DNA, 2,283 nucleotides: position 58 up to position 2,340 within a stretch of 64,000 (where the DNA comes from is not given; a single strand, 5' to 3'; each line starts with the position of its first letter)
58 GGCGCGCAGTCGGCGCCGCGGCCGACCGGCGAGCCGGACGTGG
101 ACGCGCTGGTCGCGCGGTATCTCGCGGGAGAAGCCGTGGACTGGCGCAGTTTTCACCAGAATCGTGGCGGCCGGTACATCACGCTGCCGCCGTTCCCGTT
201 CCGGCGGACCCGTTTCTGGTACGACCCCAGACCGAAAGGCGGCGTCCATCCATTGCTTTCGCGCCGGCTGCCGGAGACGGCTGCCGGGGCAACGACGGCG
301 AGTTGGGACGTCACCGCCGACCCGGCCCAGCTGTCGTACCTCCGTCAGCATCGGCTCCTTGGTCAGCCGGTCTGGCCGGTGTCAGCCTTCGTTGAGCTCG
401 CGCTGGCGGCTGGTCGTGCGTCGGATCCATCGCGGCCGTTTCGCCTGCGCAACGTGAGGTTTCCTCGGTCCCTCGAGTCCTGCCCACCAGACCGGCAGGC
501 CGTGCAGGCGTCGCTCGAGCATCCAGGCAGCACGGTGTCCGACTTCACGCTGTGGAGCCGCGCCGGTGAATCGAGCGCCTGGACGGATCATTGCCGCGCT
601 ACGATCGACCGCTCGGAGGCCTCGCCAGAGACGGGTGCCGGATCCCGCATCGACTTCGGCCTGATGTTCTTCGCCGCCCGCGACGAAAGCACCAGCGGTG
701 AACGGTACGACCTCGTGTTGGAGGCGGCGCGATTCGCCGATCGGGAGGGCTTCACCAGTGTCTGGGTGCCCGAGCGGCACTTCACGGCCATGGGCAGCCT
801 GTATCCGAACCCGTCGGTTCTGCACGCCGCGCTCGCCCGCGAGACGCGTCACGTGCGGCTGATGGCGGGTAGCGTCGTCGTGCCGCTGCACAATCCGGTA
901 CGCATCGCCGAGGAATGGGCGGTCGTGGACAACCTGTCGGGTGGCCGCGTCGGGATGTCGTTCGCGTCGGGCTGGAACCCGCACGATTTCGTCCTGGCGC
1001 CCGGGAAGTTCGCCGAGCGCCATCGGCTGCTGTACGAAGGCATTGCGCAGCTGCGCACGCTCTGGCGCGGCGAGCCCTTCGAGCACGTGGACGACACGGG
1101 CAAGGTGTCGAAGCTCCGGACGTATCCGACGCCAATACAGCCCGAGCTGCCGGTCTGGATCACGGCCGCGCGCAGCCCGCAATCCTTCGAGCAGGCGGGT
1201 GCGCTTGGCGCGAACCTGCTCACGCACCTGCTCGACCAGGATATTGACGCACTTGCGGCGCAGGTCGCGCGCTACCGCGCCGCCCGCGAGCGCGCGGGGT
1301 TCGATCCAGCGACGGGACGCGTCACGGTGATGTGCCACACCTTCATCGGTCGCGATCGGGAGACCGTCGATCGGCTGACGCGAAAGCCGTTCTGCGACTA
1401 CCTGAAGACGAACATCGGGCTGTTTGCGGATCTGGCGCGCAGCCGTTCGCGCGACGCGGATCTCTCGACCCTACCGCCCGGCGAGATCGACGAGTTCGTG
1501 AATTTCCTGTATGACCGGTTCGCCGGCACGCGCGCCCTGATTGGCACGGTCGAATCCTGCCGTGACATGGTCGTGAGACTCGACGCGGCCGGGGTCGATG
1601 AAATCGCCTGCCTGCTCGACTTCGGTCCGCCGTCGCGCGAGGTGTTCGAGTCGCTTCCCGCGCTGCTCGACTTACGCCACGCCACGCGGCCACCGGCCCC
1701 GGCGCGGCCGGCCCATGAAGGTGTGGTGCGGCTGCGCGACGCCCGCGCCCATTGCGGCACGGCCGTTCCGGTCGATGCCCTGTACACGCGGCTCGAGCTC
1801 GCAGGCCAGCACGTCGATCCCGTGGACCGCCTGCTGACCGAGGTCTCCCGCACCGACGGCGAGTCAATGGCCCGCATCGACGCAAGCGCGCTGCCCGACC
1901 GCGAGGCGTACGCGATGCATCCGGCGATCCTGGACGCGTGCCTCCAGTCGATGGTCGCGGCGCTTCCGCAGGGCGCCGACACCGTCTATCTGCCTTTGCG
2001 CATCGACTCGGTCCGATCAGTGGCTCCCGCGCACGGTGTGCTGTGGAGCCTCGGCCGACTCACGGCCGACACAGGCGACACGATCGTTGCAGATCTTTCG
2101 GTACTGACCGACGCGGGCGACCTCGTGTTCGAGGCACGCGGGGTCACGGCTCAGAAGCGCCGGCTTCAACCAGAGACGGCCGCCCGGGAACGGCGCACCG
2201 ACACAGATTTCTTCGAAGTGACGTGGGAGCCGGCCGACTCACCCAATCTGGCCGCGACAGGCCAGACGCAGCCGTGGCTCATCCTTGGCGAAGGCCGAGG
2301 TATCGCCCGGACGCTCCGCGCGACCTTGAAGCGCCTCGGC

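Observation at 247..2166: Luciferase-like monooxygenase domain inserted between the two hot-dog halves of a PKS dehydratase domain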

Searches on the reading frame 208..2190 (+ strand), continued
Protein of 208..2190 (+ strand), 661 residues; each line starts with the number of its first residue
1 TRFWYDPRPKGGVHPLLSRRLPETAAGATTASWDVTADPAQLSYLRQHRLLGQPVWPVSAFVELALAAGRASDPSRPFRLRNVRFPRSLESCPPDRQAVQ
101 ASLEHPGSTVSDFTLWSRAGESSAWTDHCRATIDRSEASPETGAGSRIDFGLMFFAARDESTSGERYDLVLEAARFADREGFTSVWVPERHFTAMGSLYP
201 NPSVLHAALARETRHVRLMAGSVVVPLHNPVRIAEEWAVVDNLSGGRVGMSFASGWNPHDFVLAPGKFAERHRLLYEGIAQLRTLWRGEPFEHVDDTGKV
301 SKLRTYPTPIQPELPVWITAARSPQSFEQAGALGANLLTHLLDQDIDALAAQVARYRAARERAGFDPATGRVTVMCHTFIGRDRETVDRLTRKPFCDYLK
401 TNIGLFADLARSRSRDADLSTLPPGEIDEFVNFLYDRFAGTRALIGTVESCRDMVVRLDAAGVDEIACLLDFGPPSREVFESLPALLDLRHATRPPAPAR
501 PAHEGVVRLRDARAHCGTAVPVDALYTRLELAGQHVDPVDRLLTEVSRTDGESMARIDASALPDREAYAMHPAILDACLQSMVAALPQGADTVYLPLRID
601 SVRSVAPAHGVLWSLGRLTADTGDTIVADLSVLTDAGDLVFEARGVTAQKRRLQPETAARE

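Call 60: fold_search(model_id=the predicted structure, library=pdb)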
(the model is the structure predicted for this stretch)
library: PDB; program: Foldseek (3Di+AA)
matches with E <= 10: 1607; with E <= 0.001: 376
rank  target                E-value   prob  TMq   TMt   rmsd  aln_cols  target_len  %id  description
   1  6ket_A                9.1e-37  1.00  0.50  0.92   2.8       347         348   46  Flavin-utilizing Monooxygenase (OX) Domain of Hybrid Polyketide/Non-Ribosomal Peptide Synthetase (released 2019-09-25)
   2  6ket_B                5.6e-36  1.00  0.48  0.94   2.6       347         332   45  Flavin-utilizing Monooxygenase (OX) Domain of Hybrid Polyketide/Non-Ribosomal Peptide Synthetase (released 2019-09-25)
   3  8cbb_B                9.3e-21  1.00  0.45  0.82   5.2       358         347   23  Structure of homodimeric luciferase from Enhygromyxa salina (released 2024-02-07)
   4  8cbb_D                2.1e-20  1.00  0.45  0.84   4.9       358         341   22  Structure of homodimeric luciferase from Enhygromyxa salina (released 2024-02-07)
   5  8cbb_A                2.3e-20  1.00  0.45  0.84   4.7       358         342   23  Structure of homodimeric luciferase from Enhygromyxa salina (released 2024-02-07)
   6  8cbb_C                2.6e-20  1.00  0.45  0.80   5.9       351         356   22  Structure of homodimeric luciferase from Enhygromyxa salina (released 2024-02-07)
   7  7bip_A                3.2e-20  1.00  0.43  0.83   5.2       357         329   22  Crystal structure of monooxygenase RslO1 from Streptomyces bottropensis (released 2021-01-20)
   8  2i7g_A                9.8e-19  1.00  0.43  0.80   4.4       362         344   21  Crystal Structure of Monooxygenase from Agrobacterium tumefaciens (released 2006-10-03)
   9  2i7g_B                2.1e-18  1.00  0.43  0.78   5.1       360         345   22  Crystal Structure of Monooxygenase from Agrobacterium tumefaciens (released 2006-10-03)
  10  3fgc_D                1.0e-17  1.00  0.42  0.81   4.2       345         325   18  Crystal Structure of the Bacterial Luciferase:Flavin Complex Reveals the Basis of Intersubunit Communication (released 2009-05-26)
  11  8k74_B                2.0e-17  1.00  0.42  0.80   4.3       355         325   21  A novel monooxygenase (released 2024-07-31)
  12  8k74_A                2.7e-17  1.00  0.41  0.79   4.5       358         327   20  A novel monooxygenase (released 2024-07-31)
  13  1luc_A                3.2e-17  1.00  0.43  0.83   4.5       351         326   19  BACTERIAL LUCIFERASE (released 1996-12-07)
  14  1luc_B                3.2e-17  1.00  0.42  0.81   4.3       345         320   18  BACTERIAL LUCIFERASE (released 1996-12-07)
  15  3fgc_C                6.7e-17  1.00  0.44  0.80   5.6       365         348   20  Crystal Structure of the Bacterial Luciferase:Flavin Complex Reveals the Basis of Intersubunit Communication (released 2009-05-26)
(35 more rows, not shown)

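Call 61: search_protein_families(library=pfam, proteins=[L004:240-7265:+, L004:7286-10495:+, L004:10483-14172:+, L004:14177-19078:+], max_evalue=0.000001)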
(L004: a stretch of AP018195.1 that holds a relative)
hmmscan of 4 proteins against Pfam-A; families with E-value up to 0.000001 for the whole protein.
L004:240-7265:+ (2342 aa): 14 families
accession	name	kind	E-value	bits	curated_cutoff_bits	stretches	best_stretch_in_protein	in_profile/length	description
PF00109.32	ketoacyl-synt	-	4.3e-98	328.4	20.8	1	715-963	2-252/252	Beta-ketoacyl synthase, N-terminal domain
PF00501.34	AMP-binding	-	2.7e-73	247.4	29.9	1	18-413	5-384/384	AMP-binding enzyme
PF08659.16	KR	-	6.8e-71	238.3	22.6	1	1939-2117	1-180/180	KR domain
PF00698.26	Acyl_transf_1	-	5.4e-70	236.8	32.7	1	1271-1587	2-318/319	Acyl transferase domain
PF02801.28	Ketoacyl-synt_C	-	1.9e-46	157.4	20.8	1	971-1089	1-119/119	Beta-ketoacyl synthase, C-terminal domain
PF22621.2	CurL-like_PKS_C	-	2.8e-30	104.5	27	1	1183-1246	1-64/64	CurL-like, PKS C-terminal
PF00550.31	PP-binding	-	6.5e-28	97.2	20.8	2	2225-2291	2-67/67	Phosphopantetheine attachment site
PF22336.2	RhiE-like_linker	-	1.9e-17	63.4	27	1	1187-1252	2-66/67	RhiE-like, KS-MAT linker domain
PF16197.11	KAsynt_C_assoc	-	1.4e-16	61.3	33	1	1092-1231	2-107/111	Ketoacyl-synthetase C-terminal extension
PF00106.31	adh_short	-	8.6e-16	58.4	26.6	1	1942-2099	4-162/195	short chain dehydrogenase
PF13561.12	adh_short_C2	-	3.8e-11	43.5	27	1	1950-2090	8-147/236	Enoyl-(Acyl carrier protein) reductase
PF23297.2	ACP_SdgA_C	-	1.1e-10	41.9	27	0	622-692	4-75/95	Highly reducing polyketide synthase sdgA, C-terminal ACP domain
PF23024.1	AMP-dom_DIP2-like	-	1.7e-10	41.3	27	1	457-571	2-108/110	Disco-interacting protein 2-like, AMP domain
PF21394.3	Beta-ketacyl_N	-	2.4e-09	37.5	26.9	1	1721-1830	2-107/170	Beta-ketoacyl synthase-like, N-terminal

L004:7286-10495:+ (1070 aa): 7 families
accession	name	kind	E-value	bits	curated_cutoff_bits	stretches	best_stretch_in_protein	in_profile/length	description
PF00109.32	ketoacyl-synt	-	2e-102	342.6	20.8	1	37-286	2-252/252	Beta-ketoacyl synthase, N-terminal domain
PF00698.26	Acyl_transf_1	-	2.4e-69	234.7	32.7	1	565-881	2-318/319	Acyl transferase domain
PF02801.28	Ketoacyl-synt_C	-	2.5e-45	153.8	20.8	1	294-411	1-118/119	Beta-ketoacyl synthase, C-terminal domain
PF22621.2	CurL-like_PKS_C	-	3.7e-25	88.1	27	1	478-540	2-64/64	CurL-like, PKS C-terminal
PF21089.3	PKS_DH_N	-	1.4e-21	76.8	27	1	934-1037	1-103/103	Polyketide synthase dehydratase domain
PF16197.11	KAsynt_C_assoc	-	4.6e-20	72.5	33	1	414-525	1-107/111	Ketoacyl-synthetase C-terminal extension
PF22336.2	RhiE-like_linker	-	3.5e-13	49.8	27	1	481-545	2-65/67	RhiE-like, KS-MAT linker domain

L004:10483-14172:+ (1230 aa): 5 families
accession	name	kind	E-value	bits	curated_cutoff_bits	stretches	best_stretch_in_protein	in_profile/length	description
PF08659.16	KR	-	4.9e-58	196.4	22.6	1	805-997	2-179/180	KR domain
PF00296.26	Bac_luciferase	-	6e-51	174.1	27.9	1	1-317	1-313/314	Luciferase-like monooxygenase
PF14765.12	PS-DH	-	1.2e-35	122.9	23.7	1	394-552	6-165/166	Polyketide synthase dehydratase N-terminal domain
PF00550.31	PP-binding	-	9.7e-16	58.2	20.8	1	1107-1173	2-67/67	Phosphopantetheine attachment site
PF00106.31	adh_short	-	1.7e-08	34.6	26.6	0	807-930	4-110/195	short chain dehydrogenase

L004:14177-19078:+ (1634 aa): 12 families
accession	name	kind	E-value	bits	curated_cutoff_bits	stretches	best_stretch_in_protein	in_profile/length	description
PF00109.32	ketoacyl-synt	-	1.9e-100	336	20.8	1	37-288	2-252/252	Beta-ketoacyl synthase, N-terminal domain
PF00698.26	Acyl_transf_1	-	3.9e-71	240.6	32.7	1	567-883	2-318/319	Acyl transferase domain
PF08659.16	KR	-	1e-69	234.5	22.6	1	1228-1406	1-180/180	KR domain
PF02801.28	Ketoacyl-synt_C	-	2.1e-44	150.8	20.8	1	296-413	1-118/119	Beta-ketoacyl synthase, C-terminal domain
PF22621.2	CurL-like_PKS_C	-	5.7e-25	87.5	27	1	479-542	1-64/64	CurL-like, PKS C-terminal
PF16197.11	KAsynt_C_assoc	-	3.2e-18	66.6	33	1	416-521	1-103/111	Ketoacyl-synthetase C-terminal extension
PF00106.31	adh_short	-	5e-14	52.7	26.6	1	1231-1386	4-160/195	short chain dehydrogenase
PF22336.2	RhiE-like_linker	-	1e-12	48.3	27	1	483-547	2-65/67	RhiE-like, KS-MAT linker domain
PF13561.12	adh_short_C2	-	1.5e-11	44.8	27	1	1239-1378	8-146/236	Enoyl-(Acyl carrier protein) reductase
PF21394.3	Beta-ketacyl_N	-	2.1e-11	44.2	26.9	1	1015-1123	4-107/170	Beta-ketoacyl synthase-like, N-terminal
PF00550.31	PP-binding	-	4.2e-11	43.4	20.8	1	1513-1579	2-67/67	Phosphopantetheine attachment site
PF23297.2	ACP_SdgA_C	-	3e-07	30.9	27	1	1522-1583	23-83/95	Highly reducing polyketide synthase sdgA, C-terminal ACP domain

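Call 66: predict_structure(alignment_id=A2)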
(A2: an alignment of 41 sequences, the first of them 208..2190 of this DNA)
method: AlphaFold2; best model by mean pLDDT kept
length: 661 residues; sequences in the alignment: 41
mean_pLDDT: 89.2   pTM: 0.71
mean pLDDT of the five models: 89.2, 88.3, 87.7, 87.7, 87.1
residues with pLDDT >= 90: 481; 70-90: 122; 50-70: 31; < 50: 27
segments of 3 or more residues with pLDDT < 50: 1-11, 139-145, 655-661
pLDDT, mean of each block of 10 residues (from residue 1): 36 81 67 87 89 95 96 91 95 89 89 95 94 76 63 86 77 93 92 72 93 94 93 97 96 91 94 97 96 95 94 96 95 98 95 98 95 97 96 92 79 77 93 94 96 96 97 92 94 71 73 92 95 93 96 96 90 96 86 93 93 97 95 95 96 54 32
secondary structure, 60 per line:
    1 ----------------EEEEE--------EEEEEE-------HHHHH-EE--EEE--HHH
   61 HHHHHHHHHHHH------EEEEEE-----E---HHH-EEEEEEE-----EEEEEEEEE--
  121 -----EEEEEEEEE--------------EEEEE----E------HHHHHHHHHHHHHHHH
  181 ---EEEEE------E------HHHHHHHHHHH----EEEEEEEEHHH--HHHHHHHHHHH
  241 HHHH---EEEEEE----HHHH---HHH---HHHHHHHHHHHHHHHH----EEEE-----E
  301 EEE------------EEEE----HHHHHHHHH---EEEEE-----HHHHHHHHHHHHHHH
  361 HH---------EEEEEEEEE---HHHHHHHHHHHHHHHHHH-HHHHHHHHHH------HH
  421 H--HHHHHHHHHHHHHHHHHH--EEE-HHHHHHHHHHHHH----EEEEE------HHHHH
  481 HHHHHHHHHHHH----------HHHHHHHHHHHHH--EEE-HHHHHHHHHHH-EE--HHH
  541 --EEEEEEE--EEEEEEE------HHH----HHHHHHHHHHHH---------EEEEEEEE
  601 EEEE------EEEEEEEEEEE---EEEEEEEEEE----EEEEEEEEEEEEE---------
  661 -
elements in order: E17-21 E30-35 H43-47 E53-55 H58-72 E79-84 E98-104 E110-118 E126-134 E149-153 H165-180 E184-188 H202-212 E217-224 H230-244 E248-253 H258-261 H271-286 E291-294 E300-303 E316-319 H324-332 E336-340 H346-362 E372-380 H384-401 H403-412 H424-441 E444-446 H448-460 E465-469 H476-492 H503-515 E518-520 H522-532 E543-549 E552-558 H572-583 E593-604 E611-621 E625-634 E639-651

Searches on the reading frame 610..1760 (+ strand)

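Call 4: search_protein_families(library=ncbifam, proteins=[window:610-1760:+], max_evalue=0.01)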
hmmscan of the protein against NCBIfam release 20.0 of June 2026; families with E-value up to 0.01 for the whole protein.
window:610-1760:+ (383 aa): 28 families (the best 25 are shown)
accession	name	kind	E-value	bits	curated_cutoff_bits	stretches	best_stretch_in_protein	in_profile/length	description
TIGR04020.1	seco_metab_LLM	subfamily_domain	1.7e-140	468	244.45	1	16-355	1-340/341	MupA/Atu3671 family FMN-dependent luciferase-like monooxygenase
TIGR03619.1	F420_Rv2161c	subfamily_domain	1.2e-35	123.3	166.9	1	38-255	2-231/247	TIGR03619 family F420-dependent LLM class oxidoreductase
TIGR04027.1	LLM_KPN_01858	hypoth_equivalog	2.3e-29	102.4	412.9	1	23-204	9-182/326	putative FMN-dependent luciferase-like monooxygenase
TIGR03571.1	lucif_BA3436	subfamily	2.5e-23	82.8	303.9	1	13-235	10-234/304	TIGR03571 family LLM class oxidoreductase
TIGR03858.1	LLM_2I7G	subfamily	3.9e-22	78.7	462.25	1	27-254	19-245/337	Atu2307/SP_0267 family LLM class monooxygenase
TIGR03857.1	F420_MSMEG_2249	hypoth_equivalog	5.4e-19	68.6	218.4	1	34-332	14-319/329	TIGR03857 family LLM class F420-dependent oxidoreductase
TIGR03558.1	oxido_grp_1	subfamily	2.1e-18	66.6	166.95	1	27-274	13-252/325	MsnO8 family LLM class oxidoreductase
TIGR03560.1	F420_Rv1855c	subfamily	9.1e-16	58.3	231.4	1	30-235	9-221/227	TIGR03560 family F420-dependent LLM class oxidoreductase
TIGR04036.1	LLM_CE1758_fam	subfamily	5.4e-15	55.1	479.1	1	27-263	21-257/355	CE1758 family FMN-dependent luciferase-like monooxygenase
TIGR03841.1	F420_Rv3093c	subfamily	9.5e-14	51.5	213.65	1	36-335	12-295/298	LLM class F420-dependent oxidoreductase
TIGR04465.1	ArgArg_F420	equivalog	3.9e-12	45.9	470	1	33-239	59-265/364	F420-dependent hydroxymycolic acid dehydrogenase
TIGR04021.1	LLM_DMSO2_sfnG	equivalog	4.2e-12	46.1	382.95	1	31-330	25-321/350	dimethylsulfone monooxygenase SfnG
NF052254.1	luciferase_Alph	exception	6.9e-12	45.2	600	1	34-283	22-271/354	luciferase subunit alpha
TIGR03557.1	F420_G6P_family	subfamily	1.3e-11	44.3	210.4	1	36-212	15-194/316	TIGR03557 family F420-dependent LLM class oxidoreductase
TIGR03621.1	F420_MSMEG_2516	subfamily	2.1e-11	43.5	213.15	1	32-176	12-153/295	TIGR03621 family F420-dependent LLM class oxidoreductase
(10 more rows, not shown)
